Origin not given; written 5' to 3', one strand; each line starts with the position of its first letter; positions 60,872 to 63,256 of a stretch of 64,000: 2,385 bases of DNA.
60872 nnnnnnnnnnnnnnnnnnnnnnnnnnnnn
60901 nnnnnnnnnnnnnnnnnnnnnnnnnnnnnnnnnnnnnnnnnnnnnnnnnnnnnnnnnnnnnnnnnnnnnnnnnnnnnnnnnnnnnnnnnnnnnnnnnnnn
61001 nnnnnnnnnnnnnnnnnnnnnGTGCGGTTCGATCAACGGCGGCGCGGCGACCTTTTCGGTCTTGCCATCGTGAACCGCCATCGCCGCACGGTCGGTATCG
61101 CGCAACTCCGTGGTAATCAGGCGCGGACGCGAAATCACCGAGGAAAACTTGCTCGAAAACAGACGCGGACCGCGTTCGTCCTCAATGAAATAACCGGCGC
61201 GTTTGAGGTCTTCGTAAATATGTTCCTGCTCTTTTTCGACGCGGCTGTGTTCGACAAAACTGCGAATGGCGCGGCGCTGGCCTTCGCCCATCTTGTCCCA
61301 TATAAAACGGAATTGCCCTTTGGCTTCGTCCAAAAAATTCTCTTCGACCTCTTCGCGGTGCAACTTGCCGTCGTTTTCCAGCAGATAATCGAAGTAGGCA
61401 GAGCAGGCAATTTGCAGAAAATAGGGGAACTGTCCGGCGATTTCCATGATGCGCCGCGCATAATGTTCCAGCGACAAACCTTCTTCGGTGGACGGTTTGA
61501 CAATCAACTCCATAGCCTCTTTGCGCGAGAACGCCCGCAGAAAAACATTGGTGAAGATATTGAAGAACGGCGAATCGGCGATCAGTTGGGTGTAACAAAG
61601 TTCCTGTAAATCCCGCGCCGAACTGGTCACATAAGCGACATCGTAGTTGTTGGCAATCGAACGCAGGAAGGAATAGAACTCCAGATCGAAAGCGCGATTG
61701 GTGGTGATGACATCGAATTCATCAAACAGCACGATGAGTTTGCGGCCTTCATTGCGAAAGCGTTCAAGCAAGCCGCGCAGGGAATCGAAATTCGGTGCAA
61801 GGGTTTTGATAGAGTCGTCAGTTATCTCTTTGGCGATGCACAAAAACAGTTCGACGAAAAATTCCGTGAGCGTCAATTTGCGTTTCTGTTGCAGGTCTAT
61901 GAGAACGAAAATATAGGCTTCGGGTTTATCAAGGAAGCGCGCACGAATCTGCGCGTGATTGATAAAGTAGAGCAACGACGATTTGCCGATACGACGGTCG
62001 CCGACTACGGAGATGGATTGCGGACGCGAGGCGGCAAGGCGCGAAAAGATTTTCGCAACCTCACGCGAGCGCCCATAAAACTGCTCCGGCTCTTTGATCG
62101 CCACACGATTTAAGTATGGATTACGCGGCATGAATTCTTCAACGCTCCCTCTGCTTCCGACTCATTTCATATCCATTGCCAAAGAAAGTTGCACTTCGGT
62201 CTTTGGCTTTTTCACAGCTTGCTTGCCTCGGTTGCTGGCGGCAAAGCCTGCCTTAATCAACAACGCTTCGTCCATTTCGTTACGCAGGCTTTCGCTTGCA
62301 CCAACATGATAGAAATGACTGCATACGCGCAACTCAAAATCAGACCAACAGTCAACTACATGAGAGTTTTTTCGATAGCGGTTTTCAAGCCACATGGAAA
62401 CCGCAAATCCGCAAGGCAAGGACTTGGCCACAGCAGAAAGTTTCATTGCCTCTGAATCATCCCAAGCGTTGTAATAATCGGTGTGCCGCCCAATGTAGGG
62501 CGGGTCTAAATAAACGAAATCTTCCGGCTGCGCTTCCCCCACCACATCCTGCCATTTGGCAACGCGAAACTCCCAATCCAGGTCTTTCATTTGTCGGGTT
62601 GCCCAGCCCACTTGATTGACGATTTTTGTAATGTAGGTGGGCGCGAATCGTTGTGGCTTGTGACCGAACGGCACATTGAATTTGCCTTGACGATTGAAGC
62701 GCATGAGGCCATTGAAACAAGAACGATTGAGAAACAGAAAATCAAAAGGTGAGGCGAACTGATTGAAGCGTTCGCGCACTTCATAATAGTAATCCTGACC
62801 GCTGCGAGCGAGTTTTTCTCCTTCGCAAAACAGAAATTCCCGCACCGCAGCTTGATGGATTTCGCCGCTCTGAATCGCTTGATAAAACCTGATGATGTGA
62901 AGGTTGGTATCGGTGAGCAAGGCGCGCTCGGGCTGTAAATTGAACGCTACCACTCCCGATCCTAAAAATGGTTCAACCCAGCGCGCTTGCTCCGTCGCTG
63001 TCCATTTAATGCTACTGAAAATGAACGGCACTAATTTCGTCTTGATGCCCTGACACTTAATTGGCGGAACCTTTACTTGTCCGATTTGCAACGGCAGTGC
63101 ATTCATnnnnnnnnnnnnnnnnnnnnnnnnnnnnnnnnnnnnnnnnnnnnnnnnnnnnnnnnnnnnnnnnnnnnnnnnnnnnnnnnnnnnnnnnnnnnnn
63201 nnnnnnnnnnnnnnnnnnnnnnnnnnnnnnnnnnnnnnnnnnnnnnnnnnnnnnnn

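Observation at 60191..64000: Candidate defence island: AAA-NTPase::Ser/Thr-kinase fusion next to an EcoRV-like R-M pair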

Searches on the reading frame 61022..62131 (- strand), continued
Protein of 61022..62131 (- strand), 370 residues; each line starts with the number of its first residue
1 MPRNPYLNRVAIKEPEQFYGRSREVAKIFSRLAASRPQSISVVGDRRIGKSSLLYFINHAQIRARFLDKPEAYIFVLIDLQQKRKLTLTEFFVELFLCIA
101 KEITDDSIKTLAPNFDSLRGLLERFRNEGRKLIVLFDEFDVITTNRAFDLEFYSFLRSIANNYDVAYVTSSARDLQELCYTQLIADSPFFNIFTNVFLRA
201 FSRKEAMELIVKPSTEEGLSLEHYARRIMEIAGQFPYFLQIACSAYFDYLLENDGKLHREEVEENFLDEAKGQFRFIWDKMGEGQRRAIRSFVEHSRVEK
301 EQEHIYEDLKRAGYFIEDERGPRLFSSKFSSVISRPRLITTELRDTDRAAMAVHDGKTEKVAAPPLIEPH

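Call 35: find_encoding_contigs(protein=P0219, flank=8000, max_places=2)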
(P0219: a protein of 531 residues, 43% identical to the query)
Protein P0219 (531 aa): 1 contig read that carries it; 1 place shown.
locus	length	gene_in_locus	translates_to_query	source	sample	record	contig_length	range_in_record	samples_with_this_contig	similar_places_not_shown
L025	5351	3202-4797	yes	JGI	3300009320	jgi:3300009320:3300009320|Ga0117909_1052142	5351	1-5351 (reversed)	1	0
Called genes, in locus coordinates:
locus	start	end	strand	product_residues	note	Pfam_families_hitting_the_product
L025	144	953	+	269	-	PF13385:Laminin_G_3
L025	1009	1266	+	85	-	-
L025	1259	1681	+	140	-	PF01850:PIN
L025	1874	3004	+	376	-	PF01408:GFO_IDH_MocA, PF02894:GFO_IDH_MocA_C, PF22725:GFO_IDH_MocA_C3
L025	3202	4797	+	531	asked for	PF01582:TIR (weak), PF13676:TIR_2, PF20703:nSTAND1, PF05621:TniB, PF14516:AAA_35 (faint), PF13401:AAA_22 (weak), PF20702:nSTAND2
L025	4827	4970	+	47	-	-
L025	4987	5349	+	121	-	?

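Call 36: search_solved_structures(query=window:61061-62131:-, max_evalue=1)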
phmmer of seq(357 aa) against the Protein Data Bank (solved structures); distinct sequences matched with E-value up to 1: 0.

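Call 71: search_protein_families(library=pfam, proteins=[L023:3497-7804:+, L023:8001-9584:+, L021:7251-7916:+], max_evalue=0.001)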
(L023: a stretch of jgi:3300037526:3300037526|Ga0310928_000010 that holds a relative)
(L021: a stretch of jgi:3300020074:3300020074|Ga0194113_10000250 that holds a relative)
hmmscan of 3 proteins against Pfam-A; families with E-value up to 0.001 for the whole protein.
L023:3497-7804:+ (1435 aa): 5 families
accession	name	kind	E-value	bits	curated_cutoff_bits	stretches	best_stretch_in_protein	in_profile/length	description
PF07494.17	Reg_prop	-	2.4e-69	220.7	20.4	4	571-593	1-23/24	Two component regulator propeller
PF07495.19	Y_Y_Y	-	3.6e-14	52.9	26.6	1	949-1009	5-65/65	Y_Y_Y domain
PF13173.12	AAA_14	-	5.2e-05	23.7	27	0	1089-1231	4-99/129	AAA domain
PF13401.12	AAA_22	-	0.0001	23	27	1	1088-1236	6-129/130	AAA domain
PF01637.24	ATPase_2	-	0.00073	19.8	33.2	0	1067-1291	1-219/225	ATPase domain predominantly from Archaea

L023:8001-9584:+ (527 aa): 7 families
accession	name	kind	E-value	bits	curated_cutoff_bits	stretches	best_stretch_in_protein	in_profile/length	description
PF20702.3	nSTAND2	-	2.8e-50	171.6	24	1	33-297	2-278/279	Novel STAND NTPase 2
PF20703.3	nSTAND1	-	3.7e-11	43.7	27.1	1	11-221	11-209/379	Novel STAND NTPase 1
PF13191.12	AAA_16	-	1.5e-08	35.8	32.6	1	16-160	2-158/167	AAA ATPase domain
PF05621.17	TniB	-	2.1e-07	31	22.4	1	22-170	22-162/189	Bacterial TniB protein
PF13401.12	AAA_22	-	2.9e-06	28.1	27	1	36-165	6-118/130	AAA domain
PF01637.24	ATPase_2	-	1.7e-05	25.1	33.2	1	16-166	1-151/225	ATPase domain predominantly from Archaea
PF14516.12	AAA_35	-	0.00012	21.5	27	1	36-245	32-244/331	AAA-like domain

L021:7251-7916:+ (221 aa): 8 families
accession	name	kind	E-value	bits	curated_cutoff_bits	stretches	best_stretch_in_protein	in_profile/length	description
PF01344.31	Kelch_1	-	6.2e-21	74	20.1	1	36-81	1-46/46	Kelch motif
PF25210.1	Kelch_FKB95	-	4.1e-15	56.5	70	1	24-99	67-147/268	FKB95, Kelch-repeats domain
PF13964.12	Kelch_6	-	1.4e-14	53.9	25.3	1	36-84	1-50/50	Kelch motif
PF13415.12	Kelch_3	-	8.7e-12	45.3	22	1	46-84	1-40/48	Galactose oxidase, central domain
PF24681.1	Kelch_KLHDC2_KLHL20_DRC7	-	1.4e-10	41.3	50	1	27-97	94-167/221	KLHDC2/KLHL20/DRC7 Kelch-repeats domain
PF07646.21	Kelch_2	-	1.4e-10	41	21.3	1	36-81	1-48/48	Kelch motif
PF24996.1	NANM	-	5.7e-07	29.1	45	1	25-95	41-118/350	N-acetylneuraminate epimerase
PF13418.12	Kelch_4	-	3.1e-06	27.4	21.6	1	38-82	2-49/49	Galactose oxidase, central domain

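Call 72: predict_structure(alignment_id=A1)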
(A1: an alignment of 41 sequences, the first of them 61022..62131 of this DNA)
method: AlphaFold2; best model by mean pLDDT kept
length: 370 residues; sequences in the alignment: 41
mean_pLDDT: 86.9   pTM: 0.82
mean pLDDT of the five models: 86.9, 85.9, 85.5, 85.5, 83.6
residues with pLDDT >= 90: 242; 70-90: 91; 50-70: 6; < 50: 31
segments of 3 or more residues with pLDDT < 50: 340-370
pLDDT, mean of each block of 10 residues (from residue 1): 84 88 96 95 91 96 96 95 82 96 95 96 96 95 87 92 96 85 78 91 95 95 96 95 97 92 94 90 91 88 91 89 93 69 44 34 33
secondary structure, 60 per line:
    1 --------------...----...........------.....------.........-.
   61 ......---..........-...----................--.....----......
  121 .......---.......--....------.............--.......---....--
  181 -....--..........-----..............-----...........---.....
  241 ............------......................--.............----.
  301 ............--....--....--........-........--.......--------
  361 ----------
elements in order: H22-32 E39-43 H50-58 H60-66 E73-79 H88-103 H106-110 H115-127 E131-137 H140-143 H150-162 E165-171 H175-178 H182-185 H188-192 E193-197 H203-216 H222-232 H236-252 H259-280 H283-295 H300-312 E315-318 E321-324 H327-334 H336-343 H346-352

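Call 74: search_protein_representatives(protein=window:61022-62131:-)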
Query: 370 residues. Proteins with E-value up to 0.001 (for the whole library): 5542; up to 1e-10: 2141; up to 1e-30: 449. The best 150 are listed.
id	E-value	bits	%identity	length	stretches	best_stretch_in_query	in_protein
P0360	4.6e-112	391.0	54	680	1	3-340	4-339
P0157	4.9e-98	344.9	48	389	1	3-333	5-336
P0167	1.3e-92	327.1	46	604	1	3-342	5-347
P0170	2.5e-92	326.1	47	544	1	3-334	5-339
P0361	5.1e-92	325.1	47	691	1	3-334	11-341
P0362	1.3e-90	320.5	45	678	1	3-332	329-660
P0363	4.2e-90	318.8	45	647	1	1-332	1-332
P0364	4.7e-90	318.6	47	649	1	4-333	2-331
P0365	8.2e-89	314.5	45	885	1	3-331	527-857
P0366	3.5e-88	312.5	45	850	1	3-330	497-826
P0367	1.0e-87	311.0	45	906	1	4-339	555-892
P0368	3.8e-85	302.5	46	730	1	12-333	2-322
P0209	6.3e-84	298.5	56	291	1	2-249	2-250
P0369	7.7e-84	298.2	44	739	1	4-333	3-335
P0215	2.1e-83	296.7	44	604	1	4-347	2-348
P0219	7.5e-83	294.9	44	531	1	4-332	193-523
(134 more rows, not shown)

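Call 77: search_protein_families(library=pfam, alignment_id=A2, max_evalue=0.00001)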
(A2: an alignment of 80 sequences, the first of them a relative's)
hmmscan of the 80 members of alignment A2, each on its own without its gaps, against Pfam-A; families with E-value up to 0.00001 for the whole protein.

A. member 1, P0360 (680 aa): 9 families
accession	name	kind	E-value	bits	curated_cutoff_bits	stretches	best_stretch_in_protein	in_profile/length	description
PF20702.3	nSTAND2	-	1.5e-87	293.9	24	1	35-295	1-277/279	Novel STAND NTPase 2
PF00069.31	Pkinase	-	1e-47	163.2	31.7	1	406-669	4-253/263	Protein kinase domain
PF07714.23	PK_Tyr_Ser-Thr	-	3.6e-32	112.1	23.1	1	405-668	3-249/258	Protein tyrosine and serine/threonine kinase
PF20703.3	nSTAND1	-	1.5e-08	35.1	27.1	1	12-223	9-209/379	Novel STAND NTPase 1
PF01636.29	APH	-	1.7e-08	35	23.2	0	513-553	161-202/239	Phosphotransferase enzyme family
PF13191.12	AAA_16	-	2.7e-08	34.9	32.6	1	18-162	1-158/167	AAA ATPase domain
PF13401.12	AAA_22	-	1.2e-07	32.5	27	1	37-165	4-116/130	AAA domain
PF01637.24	ATPase_2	-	3.6e-07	30.7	33.2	1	19-168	1-151/225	ATPase domain predominantly from Archaea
PF03109.22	ABC1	-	2.1e-06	27.5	22.9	0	475-549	142-215/244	ABC1 atypical kinase-like domain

B. families by the number of members that match (of 80 scanned): 31 families (the first 25 are shown)
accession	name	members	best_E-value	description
PF20702.3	nSTAND2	80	1.5e-87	Novel STAND NTPase 2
PF20703.3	nSTAND1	68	1.9e-14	Novel STAND NTPase 1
PF13191.12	AAA_16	49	3e-11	AAA ATPase domain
PF13401.12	AAA_22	41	2.3e-10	AAA domain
PF01637.24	ATPase_2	36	7.1e-10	ATPase domain predominantly from Archaea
PF00069.31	Pkinase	34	1.3e-88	Protein kinase domain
PF07714.23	PK_Tyr_Ser-Thr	34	1e-60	Protein tyrosine and serine/threonine kinase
PF05621.17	TniB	22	6.3e-09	Bacterial TniB protein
PF14516.12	AAA_35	15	8e-12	AAA-like domain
PF03109.22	ABC1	12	5.3e-10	ABC1 atypical kinase-like domain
PF01636.29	APH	10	2.5e-10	Phosphotransferase enzyme family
PF00211.25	Guanylate_cyc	9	1.5e-23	Adenylate and Guanylate cyclase catalytic domain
PF07228.17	SpoIIE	5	3.4e-48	Stage II sporulation protein E (SpoIIE)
PF13676.11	TIR_2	5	4.5e-21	TIR domain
PF00656.27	Peptidase_C14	3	3.8e-17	Caspase domain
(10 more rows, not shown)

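Call 84: search_protein_families(library=padloc, proteins=[window:61022-62131:-], max_evalue=0.001)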
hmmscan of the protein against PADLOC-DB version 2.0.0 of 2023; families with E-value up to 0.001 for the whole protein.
window:61022-62131:- (370 aa): 2 families
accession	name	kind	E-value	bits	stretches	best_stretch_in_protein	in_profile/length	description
PDLC04984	PDC-S27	-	2.2e-09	34.7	1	18-162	4-136/474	-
PDLC04985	PDC-S27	-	4.6e-06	23.8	1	17-158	5-126/484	-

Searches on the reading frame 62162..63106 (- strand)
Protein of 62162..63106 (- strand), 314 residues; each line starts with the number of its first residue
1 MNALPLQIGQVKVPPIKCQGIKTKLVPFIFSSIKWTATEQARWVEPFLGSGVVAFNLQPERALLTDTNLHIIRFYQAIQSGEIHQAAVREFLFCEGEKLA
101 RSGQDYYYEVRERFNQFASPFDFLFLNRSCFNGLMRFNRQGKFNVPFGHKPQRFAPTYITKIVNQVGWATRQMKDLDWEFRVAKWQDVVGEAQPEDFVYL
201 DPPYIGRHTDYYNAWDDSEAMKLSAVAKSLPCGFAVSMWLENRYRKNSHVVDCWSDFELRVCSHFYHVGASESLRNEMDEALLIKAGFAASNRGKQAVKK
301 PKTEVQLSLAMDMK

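Call 3: search_protein_families(library=pfam, proteins=[window:62162-63106:-], max_evalue=0.01)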
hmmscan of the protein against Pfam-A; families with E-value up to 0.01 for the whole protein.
window:62162-63106:- (314 aa): 1 family
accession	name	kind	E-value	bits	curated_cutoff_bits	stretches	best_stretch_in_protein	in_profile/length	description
PF02086.21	MethyltransfD12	-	9.8e-42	143.9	22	1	19-263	2-248/253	D12 class N6 adenine-specific DNA methyltransferase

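Call 4: search_protein_families(library=padloc, proteins=[window:62162-63106:-], max_evalue=0.01)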
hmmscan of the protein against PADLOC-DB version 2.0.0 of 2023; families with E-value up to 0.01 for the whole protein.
window:62162-63106:- (314 aa): 21 families
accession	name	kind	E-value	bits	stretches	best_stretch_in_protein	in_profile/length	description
PDLC03264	MTase_II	-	3.9e-119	395.4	1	3-300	3-297/306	Type II methyltransferase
PDLC03294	MTase_II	-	3.2e-43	146.3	1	14-283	6-268/272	Type II methyltransferase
PDLC03729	oMTase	-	4e-36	122.9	1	15-211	7-196/275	orphan methyltransferase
PDLC03735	oMTase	-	2e-29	100.9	1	13-283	8-279/284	orphan methyltransferase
PDLC03266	MTase_II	-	1.3e-24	85.2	1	11-209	13-202/285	Type II methyltransferase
PDLC03383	MTase_II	-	4.7e-24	83.3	2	100-251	122-273/318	Type II methyltransferase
PDLC03261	MTase_II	-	2.8e-22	76.8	1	14-206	26-205/643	Type II methyltransferase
PDLC03287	MTase_II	-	3e-19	67.2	1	15-283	366-638/646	Type II methyltransferase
PDLC03302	MTase_II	-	3.2e-19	67.1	1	17-216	364-554/626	Type II methyltransferase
PDLC03341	MTase_II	-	7.2e-12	43.4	1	18-207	21-205/316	Type II methyltransferase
PDLC03247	MTase_II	-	8.2e-12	42.9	1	18-207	8-186/282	Type II methyltransferase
PDLC04018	PD-Lambda-5_B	-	9.6e-12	42.8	1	14-237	6-232/291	-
PDLC03349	MTase_II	-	1.8e-11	41.7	1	100-212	169-283/374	Type II methyltransferase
PDLC03722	oMTase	-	1.9e-11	42.3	1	34-255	19-227/259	orphan methyltransferase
PDLC03290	MTase_II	-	1.3e-07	29.3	1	106-233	105-229/292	Type II methyltransferase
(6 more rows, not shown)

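Call 5: search_protein_families(library=ncbifam, proteins=[window:62162-63106:-], max_evalue=0.01)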
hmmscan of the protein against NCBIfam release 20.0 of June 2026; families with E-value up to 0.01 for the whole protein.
window:62162-63106:- (314 aa): 2 families
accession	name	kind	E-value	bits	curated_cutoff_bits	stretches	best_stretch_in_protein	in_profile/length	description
TIGR00571.1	dam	subfamily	2.3e-52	178.3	114.85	1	13-283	2-265/267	Dam family site-specific DNA-(adenine-N6)-methyltransferase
NF008152.0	PRK10904.1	equivalog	7.3e-24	84.6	441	1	32-206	20-186/271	adenine-specific DNA-methyltransferase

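Call 38: search_solved_structures(query=window:62162-63106:-, max_evalue=0.001)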
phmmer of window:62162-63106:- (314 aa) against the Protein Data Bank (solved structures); distinct sequences matched with E-value up to 0.001: 9.
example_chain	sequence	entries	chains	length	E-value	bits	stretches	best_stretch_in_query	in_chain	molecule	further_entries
2g1p_A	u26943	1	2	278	1.3e-17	67.1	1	42-206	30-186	DNA adenine methylase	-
4rtj_A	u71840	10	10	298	1.6e-17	66.8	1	42-206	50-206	DNA adenine methylase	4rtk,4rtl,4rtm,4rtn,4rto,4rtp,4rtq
2ore_D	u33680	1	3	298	2.2e-17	66.4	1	42-206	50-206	DNA adenine methylase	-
4gol_D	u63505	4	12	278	4.2e-17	65.5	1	42-206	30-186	DNA adenine methylase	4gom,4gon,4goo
4gbe_D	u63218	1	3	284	4.7e-17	65.3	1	42-206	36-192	DNA adenine methylase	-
2dpm_A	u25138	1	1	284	1.1e-16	64.1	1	14-281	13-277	PROTEIN (ADENINE-SPECIFIC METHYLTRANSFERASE DPNII 1)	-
1yfj_A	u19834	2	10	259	8e-10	41.5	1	38-255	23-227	DNA adenine methylase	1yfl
1yf3_A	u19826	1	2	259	8.6e-10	41.4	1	38-255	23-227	DNA adenine methylase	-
1q0s_A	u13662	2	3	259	1.8e-09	40.4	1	38-255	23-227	DNA adenine methylase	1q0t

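Call 86: search_dna_similar(query=window:62162-63106:-, collection=plasmids, mode=protein, max_rows=12)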
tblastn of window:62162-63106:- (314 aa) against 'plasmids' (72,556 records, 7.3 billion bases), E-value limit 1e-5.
Records with a match: 2393; places in all: 2408; records where one place covers at least 80% of the query: 78.
Best place of each record, by identity: <60% 2393.
By first word of the organism name: Escherichia 1032; Salmonella 476; Enterobacter 293; Citrobacter 153; Klebsiella 129; Providencia 36; Enterococcus 25; Vibrio 18; Leclercia 17; Lactiplantibacillus 14; and 78 more.
By predicted mobility (MOB-suite, as given by PLSDB): conjugative 1380; non-mobilizable 908; mobilizable 105.
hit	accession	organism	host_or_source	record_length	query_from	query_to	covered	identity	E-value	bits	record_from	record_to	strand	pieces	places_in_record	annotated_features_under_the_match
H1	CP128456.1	Geobacillus stearothermophilus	whole genome,Mungang Hot spring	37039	4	312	98%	59.5%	6e-121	389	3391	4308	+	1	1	Dam family site-specific DNA-(adenine-N6)-methyltransferase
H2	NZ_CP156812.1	Acinetobacter sp. ANC 7454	cattle,Whole organism,cattle feces, ...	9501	1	309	98%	53.9%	1e-109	356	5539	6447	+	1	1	Dam family site-specific DNA-(adenine-N6)-methyltransferase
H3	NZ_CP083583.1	Kovacikia minuta CCNUW1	cell culture,fresh water lake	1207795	1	298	95%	53.4%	9e-104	339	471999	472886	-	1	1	record has no annotation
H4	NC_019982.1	Escherichia coli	-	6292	10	283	87%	51.5%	1e-85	287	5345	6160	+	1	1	Dam family site-specific DNA-(adenine-N6)-methyltransferase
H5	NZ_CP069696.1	Escherichia coli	Homo sapiens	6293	10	283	87%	51.5%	1e-85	287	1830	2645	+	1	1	Dam family site-specific DNA-(adenine-N6)-methyltransferase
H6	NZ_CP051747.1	Escherichia coli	Homo sapiens,whole organism,rectal swab ...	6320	10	283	87%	51.5%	1e-85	287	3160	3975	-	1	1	Dam family site-specific DNA-(adenine-N6)-methyltransferase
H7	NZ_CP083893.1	Escherichia coli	Homo sapiens,blood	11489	10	283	87%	51.5%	2e-85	287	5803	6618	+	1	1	Dam family site-specific DNA-(adenine-N6)-methyltransferase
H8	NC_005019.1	Escherichia coli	-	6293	10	283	87%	51.5%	2e-85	286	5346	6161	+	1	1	DNA adenine methylase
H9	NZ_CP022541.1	Antarctobacter heliothermus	Skeletonema marinoi strain ST54,Cell ...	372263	8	284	88%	50.5%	3e-89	298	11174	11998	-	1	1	Dam family site-specific DNA-(adenine-N6)-methyltransferase | EcoRV family type II restriction endonuclease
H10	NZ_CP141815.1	Latilactobacillus curvatus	single cell,fermented soybean food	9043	6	285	89%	49.3%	1e-82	279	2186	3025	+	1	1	Dam family site-specific DNA-(adenine-N6)-methyltransferase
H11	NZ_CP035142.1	Leuconostoc mesenteroides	cell culture,food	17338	6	285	89%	49.3%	3e-82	278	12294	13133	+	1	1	Dam family site-specific DNA-(adenine-N6)-methyltransferase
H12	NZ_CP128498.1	Leuconostoc mesenteroides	cell culture,kimchi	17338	6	285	89%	49.3%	3e-82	278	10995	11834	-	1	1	Dam family site-specific DNA-(adenine-N6)-methyltransferase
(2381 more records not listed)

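Call 87: get_annotated_region(hit=H8, flank=2500)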
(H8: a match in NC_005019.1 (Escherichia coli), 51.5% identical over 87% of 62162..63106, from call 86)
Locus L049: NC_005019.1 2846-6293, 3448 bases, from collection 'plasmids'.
description: Escherichia coli plasmid pLG13, complete sequence
organism: Escherichia coli (NCBI taxid 562)
taxonomy: Bacteria; Pseudomonadota; Gammaproteobacteria; Enterobacterales; Enterobacteriaceae; Escherichia; Escherichia coli
host: -; source: -; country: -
typing (MOB-suite, as given by PLSDB): mobilizable; replicon rep_cluster_2350; relaxase MOBP
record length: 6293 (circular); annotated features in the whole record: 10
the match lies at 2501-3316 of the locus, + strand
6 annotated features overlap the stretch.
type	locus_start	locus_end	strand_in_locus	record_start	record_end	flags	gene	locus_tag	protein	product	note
CDS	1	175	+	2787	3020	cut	-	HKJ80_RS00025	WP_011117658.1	MbeD family mobilization/exclusion protein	-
CDS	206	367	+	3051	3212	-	-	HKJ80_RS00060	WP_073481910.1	mobilization protein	-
CDS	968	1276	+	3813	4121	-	-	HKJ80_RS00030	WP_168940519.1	hypothetical protein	-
CDS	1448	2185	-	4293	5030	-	-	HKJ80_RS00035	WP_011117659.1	type-2 restriction enzyme EcoRV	-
CDS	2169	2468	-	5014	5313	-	-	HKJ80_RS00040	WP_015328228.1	helix-turn-helix transcriptional regulator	-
CDS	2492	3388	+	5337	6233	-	-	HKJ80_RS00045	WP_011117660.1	DNA adenine methylase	-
